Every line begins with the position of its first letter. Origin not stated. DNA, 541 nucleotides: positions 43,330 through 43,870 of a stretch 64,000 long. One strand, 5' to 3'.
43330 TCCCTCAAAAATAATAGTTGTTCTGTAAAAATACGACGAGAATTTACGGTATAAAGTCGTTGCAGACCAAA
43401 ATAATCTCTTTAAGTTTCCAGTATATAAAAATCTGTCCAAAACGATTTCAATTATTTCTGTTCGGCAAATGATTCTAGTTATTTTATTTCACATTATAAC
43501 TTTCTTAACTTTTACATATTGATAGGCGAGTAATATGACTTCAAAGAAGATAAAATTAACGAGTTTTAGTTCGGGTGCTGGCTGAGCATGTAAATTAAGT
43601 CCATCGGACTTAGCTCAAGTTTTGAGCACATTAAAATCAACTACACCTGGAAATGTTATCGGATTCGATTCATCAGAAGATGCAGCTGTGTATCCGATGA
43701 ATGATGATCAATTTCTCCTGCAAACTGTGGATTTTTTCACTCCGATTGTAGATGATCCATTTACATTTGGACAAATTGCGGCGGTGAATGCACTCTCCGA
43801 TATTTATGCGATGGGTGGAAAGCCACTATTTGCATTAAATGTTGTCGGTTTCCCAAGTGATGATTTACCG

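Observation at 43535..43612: selD encodes a selenocysteine (in-frame TGA) with a SECIS-like hairpin; the ORF track truncated it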

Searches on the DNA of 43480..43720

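Call 23: search_rna_families(source=window, start=43480, end=43720, threshold=evalue, max_evalue=10)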
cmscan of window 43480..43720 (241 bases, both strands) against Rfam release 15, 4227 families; matches with E-value up to 10: 7.
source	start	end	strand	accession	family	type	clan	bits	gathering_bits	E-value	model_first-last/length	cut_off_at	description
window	43670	43705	+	RF00494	snoU2_19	Gene; snRNA; snoRNA; CD-box;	-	16.1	39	5.8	29-64/80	no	Small nucleolar RNA U2-19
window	43539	43665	+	RF00099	SNORD22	Gene; snRNA; snoRNA; CD-box;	-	13.8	50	2.5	1-126/126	no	Small nucleolar RNA SNORD22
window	43634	43693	-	RF01200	SNORD125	Gene; snRNA; snoRNA; CD-box;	CL00067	13.7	56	5.8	1-97/97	no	Small nucleolar RNA SNORD125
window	43596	43639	-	RF01164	SNORD107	Gene; snRNA; snoRNA; CD-box;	-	13.7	50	8.7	27-70/74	no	Small nucleolar RNA SNORD107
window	43539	43680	+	RF00067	SNORD15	Gene; snRNA; snoRNA; CD-box;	CL00045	11.1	75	2.7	1-146/146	no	Small nucleolar RNA SNORD15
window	43505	43555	+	RF01493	rli37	Gene; sRNA;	-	10.7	90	7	1-247/247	no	Listeria sRNA rli37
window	43697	43720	+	RF01133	sR3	Gene; snRNA; snoRNA; CD-box;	-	9.2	41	3.9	1-26/55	3'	Small nucleolar RNA sR3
